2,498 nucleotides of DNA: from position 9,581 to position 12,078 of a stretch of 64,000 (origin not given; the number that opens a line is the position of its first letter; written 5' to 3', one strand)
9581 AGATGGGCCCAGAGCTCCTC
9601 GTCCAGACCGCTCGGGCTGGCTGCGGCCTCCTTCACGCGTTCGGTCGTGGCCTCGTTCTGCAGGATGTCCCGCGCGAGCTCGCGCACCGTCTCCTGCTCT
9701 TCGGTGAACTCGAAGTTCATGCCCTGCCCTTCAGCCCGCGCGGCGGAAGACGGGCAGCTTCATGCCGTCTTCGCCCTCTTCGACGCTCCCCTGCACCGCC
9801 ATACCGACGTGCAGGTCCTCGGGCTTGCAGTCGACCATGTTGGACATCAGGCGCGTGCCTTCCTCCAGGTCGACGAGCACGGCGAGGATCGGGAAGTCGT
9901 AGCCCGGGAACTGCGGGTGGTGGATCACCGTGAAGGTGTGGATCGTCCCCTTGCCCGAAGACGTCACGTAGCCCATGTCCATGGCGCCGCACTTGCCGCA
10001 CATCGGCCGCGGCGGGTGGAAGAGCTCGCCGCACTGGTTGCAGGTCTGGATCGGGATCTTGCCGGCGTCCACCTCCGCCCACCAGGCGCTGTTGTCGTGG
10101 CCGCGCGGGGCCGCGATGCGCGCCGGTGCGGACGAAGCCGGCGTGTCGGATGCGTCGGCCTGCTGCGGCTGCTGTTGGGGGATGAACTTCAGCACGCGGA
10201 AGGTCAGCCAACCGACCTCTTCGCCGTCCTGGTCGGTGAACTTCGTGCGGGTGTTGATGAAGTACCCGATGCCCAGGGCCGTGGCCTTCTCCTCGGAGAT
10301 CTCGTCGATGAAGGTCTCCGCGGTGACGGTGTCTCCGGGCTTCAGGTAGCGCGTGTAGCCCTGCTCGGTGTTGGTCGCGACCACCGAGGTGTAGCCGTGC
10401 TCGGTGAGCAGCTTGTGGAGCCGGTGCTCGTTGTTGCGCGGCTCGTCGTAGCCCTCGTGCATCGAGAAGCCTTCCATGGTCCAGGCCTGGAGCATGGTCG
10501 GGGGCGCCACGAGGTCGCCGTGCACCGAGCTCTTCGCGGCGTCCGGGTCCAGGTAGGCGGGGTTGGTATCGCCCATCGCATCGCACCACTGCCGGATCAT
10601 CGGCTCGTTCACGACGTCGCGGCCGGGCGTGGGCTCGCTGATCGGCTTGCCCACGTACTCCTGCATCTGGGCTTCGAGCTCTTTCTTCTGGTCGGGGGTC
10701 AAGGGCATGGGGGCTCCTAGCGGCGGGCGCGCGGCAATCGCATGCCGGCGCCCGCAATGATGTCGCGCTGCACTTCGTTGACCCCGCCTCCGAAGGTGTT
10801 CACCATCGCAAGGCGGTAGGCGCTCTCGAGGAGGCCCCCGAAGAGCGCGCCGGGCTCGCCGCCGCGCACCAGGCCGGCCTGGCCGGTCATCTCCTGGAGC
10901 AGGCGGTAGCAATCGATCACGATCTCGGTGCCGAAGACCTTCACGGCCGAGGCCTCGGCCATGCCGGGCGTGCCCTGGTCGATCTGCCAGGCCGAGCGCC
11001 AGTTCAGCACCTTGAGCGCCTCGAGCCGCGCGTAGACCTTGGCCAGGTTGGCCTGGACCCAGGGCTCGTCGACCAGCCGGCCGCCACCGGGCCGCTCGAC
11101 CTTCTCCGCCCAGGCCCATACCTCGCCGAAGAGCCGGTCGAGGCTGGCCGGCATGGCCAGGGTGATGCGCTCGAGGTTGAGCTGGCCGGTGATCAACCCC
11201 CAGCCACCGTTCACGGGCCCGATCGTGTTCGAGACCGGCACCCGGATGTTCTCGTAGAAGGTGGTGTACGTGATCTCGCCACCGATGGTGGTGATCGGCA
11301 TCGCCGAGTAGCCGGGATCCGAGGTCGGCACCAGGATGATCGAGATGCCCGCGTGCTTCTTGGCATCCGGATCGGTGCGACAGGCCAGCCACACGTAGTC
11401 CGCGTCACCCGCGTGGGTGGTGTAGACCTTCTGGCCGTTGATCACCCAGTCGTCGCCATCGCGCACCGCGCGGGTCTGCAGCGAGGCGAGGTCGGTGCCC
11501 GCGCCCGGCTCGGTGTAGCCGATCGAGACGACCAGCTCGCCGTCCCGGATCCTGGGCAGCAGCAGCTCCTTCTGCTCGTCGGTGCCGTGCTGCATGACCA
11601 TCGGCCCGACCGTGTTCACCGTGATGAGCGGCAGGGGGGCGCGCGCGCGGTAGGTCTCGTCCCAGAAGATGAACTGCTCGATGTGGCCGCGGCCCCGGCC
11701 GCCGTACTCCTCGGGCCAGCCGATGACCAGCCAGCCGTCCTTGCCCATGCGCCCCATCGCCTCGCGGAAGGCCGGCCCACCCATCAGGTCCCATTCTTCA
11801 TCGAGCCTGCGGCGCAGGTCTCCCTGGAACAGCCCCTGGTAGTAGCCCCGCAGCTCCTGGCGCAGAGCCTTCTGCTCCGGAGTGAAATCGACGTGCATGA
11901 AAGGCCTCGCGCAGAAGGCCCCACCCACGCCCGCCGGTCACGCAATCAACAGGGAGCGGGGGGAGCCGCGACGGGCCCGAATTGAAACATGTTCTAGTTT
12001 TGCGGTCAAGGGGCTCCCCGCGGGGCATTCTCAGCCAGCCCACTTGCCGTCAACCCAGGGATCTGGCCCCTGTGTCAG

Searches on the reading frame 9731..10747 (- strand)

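Call 12: search_protein_families(library=ncbifam, max_evalue=0.01, proteins=[window:9731-10747:-])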
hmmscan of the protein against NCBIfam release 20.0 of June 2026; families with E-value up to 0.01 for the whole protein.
window:9731-10747:- (338 aa): 5 families
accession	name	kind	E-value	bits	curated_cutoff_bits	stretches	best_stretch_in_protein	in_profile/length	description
NF040624.1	HadA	equivalog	7.3e-08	32.8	180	1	49-178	16-128/144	(3R)-hydroxyacyl-ACP dehydratase subunit HadA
NF053627.1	BnzsclthlBbsAGT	equivalog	1.5e-06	28.3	250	1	235-328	40-134/145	benzoylsuccinyl-CoA thiolase subunit BbsA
NF040620.1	fused_HadA_HadB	exception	7.6e-05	22.3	350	1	50-179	17-129/329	fused (3R)-hydroxyacyl-ACP dehydratase subunits HadA/HadB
NF001669.0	PRK00432.1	equivalog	0.0016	18.4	54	1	233-256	26-52/58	30S ribosomal protein S27ae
NF010245.0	PRK13692.1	equivalog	0.0098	15.7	232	0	41-158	15-120/159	(3R)-hydroxyacyl-ACP dehydratase subunit HadA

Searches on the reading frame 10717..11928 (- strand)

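Call 12: search_protein_families(library=ncbifam, max_evalue=0.01, proteins=[window:10717-11928:-])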
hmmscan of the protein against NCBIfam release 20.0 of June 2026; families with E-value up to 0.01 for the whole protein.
window:10717-11928:- (403 aa): 20 families
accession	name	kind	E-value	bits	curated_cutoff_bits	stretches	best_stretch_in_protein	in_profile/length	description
TIGR03204.1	pimC_large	equivalog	4.9e-58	196.9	623.85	1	13-395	2-392/395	pimeloyl-CoA dehydrogenase large subunit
NF042972.1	AcrlCoAredClosAcrC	equivalog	5.1e-37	127.4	640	1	11-392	1-373/378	acryloyl-CoA reductase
TIGR03207.1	cyc_hxne_CoA_dh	equivalog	5.6e-32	110.9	575.35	1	55-356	35-341/372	cyclohexanecarboxyl-CoA dehydrogenase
NF045552.1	GlutCoADH_Des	equivalog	8.1e-31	107.6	470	1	12-346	2-338/387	glutaryl-CoA dehydrogenase Acd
NF008997.0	PRK12341.1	equivalog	4e-29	101.8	537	1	16-335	6-324/382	acyl-CoA dehydrogenase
NF045652.1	ProlPCPDhRedW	equivalog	2.3e-26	92.5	650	1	106-394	91-372/376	L-prolyl-[peptidyl-carrier protein] dehydrogenase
NF043006.1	CyhCrbnylCoADH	equivalog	5.4e-26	91.5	650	1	64-392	47-372/380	cyclohexane-1-carbonyl-CoA dehydrogenase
NF042439.1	SulpropCoADesulf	equivalog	6e-23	81.2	600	1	59-401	31-378/379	3-sulfinopropanoyl-CoA desulfinase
NF053553.1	prodigi_MBC_PigA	equivalog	6.8e-23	81.4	500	1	111-392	100-376/381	prodigiosin MBC biosynthesis dehydrogenase PigA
NF058590.1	AcCoDHFadEBacil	equivalog_domain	8.3e-19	67.5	600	1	13-326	19-330/586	acyl-CoA dehydrogenase FadE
NF002885.1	PRK03354.1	equivalog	2.4e-18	66.3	540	1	55-338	43-324/378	crotonobetainyl-CoA dehydrogenase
TIGR03203.1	pimD_small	equivalog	4.2e-18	65.6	652.7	1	14-251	3-237/378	pimeloyl-CoA dehydrogenase small subunit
NF007000.1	PRK09463.1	subfamily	5.9e-11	41.4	600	1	70-209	91-247/726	acyl-CoA dehydrogenase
NF052270.1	Staph_DH_FadE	equivalog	6.1e-11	41.7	600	1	111-192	117-199/400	acyl-CoA dehydrogenase FadE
NF009586.0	PRK13026.1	subfamily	2.3e-10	39.4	608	1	63-207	119-280/777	acyl-CoA dehydrogenase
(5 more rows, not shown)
